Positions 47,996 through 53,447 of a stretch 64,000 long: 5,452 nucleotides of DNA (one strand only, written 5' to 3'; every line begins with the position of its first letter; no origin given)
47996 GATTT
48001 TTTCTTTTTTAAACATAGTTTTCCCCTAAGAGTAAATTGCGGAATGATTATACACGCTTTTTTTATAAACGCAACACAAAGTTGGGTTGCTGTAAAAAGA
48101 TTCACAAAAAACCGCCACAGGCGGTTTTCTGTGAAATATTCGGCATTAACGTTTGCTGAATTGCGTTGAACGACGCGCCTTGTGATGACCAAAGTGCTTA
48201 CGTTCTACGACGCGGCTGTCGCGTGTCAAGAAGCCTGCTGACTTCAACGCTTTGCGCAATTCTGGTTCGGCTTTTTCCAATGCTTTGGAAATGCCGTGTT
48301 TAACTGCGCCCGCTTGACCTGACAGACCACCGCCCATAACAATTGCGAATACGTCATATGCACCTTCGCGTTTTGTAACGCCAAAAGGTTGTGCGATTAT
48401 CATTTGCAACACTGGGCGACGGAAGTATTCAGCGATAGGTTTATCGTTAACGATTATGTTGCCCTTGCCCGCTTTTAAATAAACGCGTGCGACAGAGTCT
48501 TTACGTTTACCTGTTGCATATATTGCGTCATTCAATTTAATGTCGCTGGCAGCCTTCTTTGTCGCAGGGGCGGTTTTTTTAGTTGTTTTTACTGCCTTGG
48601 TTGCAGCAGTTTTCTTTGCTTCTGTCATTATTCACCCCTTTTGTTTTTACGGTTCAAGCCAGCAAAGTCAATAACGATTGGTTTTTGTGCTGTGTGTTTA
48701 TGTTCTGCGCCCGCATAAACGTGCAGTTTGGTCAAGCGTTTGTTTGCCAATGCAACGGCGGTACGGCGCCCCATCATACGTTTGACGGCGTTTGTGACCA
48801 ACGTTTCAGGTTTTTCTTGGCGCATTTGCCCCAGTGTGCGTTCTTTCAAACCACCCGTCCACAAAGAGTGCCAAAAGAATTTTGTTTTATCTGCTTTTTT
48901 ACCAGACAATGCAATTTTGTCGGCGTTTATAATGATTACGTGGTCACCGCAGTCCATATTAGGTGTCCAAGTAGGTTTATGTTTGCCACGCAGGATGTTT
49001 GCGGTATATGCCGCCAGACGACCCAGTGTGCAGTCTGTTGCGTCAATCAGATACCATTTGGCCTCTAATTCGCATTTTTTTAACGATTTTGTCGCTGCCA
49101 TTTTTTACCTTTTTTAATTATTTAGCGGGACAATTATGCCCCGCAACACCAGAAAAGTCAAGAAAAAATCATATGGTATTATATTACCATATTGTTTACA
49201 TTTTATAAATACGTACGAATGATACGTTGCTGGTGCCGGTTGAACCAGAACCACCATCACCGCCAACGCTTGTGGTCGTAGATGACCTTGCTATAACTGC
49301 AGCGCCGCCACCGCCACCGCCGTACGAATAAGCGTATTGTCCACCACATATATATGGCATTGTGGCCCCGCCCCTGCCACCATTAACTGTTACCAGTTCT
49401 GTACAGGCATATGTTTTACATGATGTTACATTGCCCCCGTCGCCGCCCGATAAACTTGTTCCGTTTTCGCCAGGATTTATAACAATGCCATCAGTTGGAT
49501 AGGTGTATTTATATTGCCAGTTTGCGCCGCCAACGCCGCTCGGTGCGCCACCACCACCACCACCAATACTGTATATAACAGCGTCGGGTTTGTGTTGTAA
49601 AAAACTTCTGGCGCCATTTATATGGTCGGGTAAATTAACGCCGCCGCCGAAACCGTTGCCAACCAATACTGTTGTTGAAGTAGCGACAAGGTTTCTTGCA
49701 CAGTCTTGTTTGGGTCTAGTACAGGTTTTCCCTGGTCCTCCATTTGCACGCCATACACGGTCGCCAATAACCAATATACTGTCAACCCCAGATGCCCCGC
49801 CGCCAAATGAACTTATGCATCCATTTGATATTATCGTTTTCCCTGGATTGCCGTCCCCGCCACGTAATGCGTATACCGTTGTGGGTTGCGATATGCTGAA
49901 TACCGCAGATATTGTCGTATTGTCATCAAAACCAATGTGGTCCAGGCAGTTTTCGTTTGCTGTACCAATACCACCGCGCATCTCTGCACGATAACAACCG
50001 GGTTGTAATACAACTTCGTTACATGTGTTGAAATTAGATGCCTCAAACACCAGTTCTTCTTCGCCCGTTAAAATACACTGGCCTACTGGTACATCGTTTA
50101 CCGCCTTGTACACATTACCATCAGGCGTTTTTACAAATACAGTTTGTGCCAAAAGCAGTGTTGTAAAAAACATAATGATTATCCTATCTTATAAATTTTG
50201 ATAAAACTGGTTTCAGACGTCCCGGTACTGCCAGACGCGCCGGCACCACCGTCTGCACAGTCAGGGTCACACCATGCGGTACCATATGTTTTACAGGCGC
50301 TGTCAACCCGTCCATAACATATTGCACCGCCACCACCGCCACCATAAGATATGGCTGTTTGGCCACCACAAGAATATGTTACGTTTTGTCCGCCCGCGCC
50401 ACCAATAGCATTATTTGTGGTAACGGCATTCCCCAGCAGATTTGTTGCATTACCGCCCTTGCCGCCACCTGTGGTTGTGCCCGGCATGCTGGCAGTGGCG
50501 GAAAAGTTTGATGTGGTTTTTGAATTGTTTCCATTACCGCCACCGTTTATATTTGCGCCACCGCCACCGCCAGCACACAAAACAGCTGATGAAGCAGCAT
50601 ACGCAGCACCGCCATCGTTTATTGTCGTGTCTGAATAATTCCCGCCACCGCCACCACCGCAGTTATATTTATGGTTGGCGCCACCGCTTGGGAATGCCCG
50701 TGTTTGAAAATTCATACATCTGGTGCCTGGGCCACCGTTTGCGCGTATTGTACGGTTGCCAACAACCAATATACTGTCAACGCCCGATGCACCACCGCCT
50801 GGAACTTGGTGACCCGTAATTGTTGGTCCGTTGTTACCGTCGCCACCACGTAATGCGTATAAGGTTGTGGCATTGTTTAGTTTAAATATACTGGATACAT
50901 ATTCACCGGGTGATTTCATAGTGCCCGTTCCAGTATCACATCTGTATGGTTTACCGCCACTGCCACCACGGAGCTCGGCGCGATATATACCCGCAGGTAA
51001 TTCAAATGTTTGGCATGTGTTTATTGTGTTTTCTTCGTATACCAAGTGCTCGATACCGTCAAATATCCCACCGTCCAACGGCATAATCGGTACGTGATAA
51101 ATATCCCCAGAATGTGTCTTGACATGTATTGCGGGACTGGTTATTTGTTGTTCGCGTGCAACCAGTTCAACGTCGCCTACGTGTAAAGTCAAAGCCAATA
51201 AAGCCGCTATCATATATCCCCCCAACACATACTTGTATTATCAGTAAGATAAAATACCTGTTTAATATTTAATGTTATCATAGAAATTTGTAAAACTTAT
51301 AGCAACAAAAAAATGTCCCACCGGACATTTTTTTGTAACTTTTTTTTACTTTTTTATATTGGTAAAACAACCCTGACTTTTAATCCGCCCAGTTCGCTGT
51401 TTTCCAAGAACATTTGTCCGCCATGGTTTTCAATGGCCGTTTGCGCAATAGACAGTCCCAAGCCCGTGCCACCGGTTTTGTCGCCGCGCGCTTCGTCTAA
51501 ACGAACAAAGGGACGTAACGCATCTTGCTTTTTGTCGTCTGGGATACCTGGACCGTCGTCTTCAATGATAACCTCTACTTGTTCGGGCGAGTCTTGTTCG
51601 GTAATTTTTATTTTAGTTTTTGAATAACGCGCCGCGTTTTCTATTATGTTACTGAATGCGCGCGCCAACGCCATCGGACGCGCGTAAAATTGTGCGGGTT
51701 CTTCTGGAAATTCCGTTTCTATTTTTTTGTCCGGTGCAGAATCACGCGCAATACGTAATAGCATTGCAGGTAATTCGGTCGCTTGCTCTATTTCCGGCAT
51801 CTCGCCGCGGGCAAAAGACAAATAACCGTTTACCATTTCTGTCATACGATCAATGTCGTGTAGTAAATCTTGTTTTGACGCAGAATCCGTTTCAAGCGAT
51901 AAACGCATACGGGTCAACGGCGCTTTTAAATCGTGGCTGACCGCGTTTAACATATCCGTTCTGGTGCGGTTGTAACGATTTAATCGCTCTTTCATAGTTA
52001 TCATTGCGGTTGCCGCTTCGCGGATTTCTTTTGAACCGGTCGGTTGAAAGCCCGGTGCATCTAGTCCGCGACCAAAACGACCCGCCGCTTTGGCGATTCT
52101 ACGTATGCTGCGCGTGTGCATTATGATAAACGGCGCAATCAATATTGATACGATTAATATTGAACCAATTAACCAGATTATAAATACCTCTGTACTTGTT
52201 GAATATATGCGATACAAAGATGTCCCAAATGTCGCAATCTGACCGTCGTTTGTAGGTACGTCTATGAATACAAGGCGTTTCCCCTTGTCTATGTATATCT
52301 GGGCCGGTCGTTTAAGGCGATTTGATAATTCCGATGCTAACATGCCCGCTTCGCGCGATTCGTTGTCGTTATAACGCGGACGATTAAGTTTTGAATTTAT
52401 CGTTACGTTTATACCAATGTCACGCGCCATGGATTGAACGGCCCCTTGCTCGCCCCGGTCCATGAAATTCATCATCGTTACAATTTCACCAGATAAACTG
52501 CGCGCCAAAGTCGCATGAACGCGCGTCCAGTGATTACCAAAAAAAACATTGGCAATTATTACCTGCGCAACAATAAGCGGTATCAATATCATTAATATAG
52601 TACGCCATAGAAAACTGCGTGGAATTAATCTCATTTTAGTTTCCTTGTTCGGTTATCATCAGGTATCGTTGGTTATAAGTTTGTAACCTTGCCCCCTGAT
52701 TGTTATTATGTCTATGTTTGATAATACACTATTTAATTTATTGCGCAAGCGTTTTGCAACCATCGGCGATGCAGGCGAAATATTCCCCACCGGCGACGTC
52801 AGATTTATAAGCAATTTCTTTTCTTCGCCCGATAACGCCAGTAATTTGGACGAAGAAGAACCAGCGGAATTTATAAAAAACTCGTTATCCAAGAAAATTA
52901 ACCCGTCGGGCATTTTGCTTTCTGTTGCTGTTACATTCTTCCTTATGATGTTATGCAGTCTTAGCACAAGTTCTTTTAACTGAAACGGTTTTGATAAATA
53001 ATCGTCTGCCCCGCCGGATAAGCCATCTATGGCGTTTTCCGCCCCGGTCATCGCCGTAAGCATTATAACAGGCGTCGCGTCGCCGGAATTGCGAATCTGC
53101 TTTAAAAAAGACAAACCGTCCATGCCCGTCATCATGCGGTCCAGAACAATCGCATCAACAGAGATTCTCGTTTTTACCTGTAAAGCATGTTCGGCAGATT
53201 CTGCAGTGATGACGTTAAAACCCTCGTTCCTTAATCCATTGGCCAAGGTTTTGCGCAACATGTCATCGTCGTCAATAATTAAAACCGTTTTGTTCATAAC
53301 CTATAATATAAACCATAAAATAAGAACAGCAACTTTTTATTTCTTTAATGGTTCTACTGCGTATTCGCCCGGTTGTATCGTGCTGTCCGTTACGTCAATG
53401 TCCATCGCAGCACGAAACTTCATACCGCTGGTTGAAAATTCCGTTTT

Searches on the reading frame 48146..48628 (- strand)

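Call 41: search_protein_families(library=pfam, proteins=[window:48146-48628:-], max_evalue=0.001)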
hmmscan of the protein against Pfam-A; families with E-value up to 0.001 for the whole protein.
window:48146-48628:- (160 aa): 1 family
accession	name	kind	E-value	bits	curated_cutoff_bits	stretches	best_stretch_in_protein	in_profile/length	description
PF00380.25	Ribosomal_S9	-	4e-46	156.9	22.5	1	40-160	1-121/121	Ribosomal protein S9/S16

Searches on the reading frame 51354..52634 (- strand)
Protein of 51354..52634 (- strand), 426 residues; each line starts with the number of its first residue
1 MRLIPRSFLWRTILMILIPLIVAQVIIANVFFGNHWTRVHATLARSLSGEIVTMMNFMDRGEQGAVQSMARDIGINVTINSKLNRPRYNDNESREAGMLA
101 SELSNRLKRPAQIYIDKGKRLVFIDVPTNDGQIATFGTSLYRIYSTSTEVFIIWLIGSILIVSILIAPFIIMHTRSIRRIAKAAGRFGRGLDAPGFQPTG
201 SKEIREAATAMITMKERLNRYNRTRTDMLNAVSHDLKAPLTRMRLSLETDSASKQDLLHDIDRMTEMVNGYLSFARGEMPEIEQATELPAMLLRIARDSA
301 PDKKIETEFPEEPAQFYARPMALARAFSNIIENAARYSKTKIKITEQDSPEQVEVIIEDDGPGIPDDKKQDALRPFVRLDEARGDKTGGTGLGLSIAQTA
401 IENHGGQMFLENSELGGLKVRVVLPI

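Call 41: search_protein_families(library=pfam, proteins=[window:51354-52634:-], max_evalue=0.001)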
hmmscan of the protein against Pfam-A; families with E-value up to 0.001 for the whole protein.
window:51354-52634:- (426 aa): 5 families
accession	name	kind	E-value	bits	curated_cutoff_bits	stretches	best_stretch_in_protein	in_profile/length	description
PF02518.31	HATPase_c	-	1.6e-21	77.3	26.4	1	320-425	3-108/111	Histidine kinase-, DNA gyrase B-, and HSP90-like ATPase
PF00512.31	HisKA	-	1.3e-06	28.7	26.9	1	225-278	2-64/66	His Kinase A (phospho-acceptor) domain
PF13589.12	HATPase_c_3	-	1.1e-05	25.9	25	1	323-398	3-81/137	Histidine kinase-, DNA gyrase B-, and HSP90-like ATPase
PF13581.12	HATPase_c_2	-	2.2e-05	24.9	27.4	1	321-394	34-104/127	Histidine kinase-like ATPase domain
PF00672.30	HAMP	-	0.00025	21.7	25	1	173-219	6-52/53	HAMP domain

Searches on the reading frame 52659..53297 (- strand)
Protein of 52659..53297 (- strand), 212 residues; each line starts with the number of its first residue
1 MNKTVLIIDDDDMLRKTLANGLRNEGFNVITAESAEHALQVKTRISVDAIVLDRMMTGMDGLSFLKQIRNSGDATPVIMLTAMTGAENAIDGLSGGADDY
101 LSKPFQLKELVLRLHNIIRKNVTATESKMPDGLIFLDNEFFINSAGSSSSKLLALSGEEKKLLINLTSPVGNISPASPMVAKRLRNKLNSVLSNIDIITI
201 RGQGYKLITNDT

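Call 41: search_protein_families(library=pfam, proteins=[window:52659-53297:-], max_evalue=0.001)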
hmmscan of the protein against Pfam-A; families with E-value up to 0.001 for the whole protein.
window:52659-53297:- (212 aa): 2 families
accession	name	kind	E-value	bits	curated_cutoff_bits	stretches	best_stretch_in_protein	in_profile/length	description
PF00072.30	Response_reg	-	2.1e-28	99.2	30.2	1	5-114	1-110/111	Response regulator receiver domain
PF03709.21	OKR_DC_1_N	-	0.00083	20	29.3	0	17-87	8-76/111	Orn/Lys/Arg decarboxylase, N-terminal domain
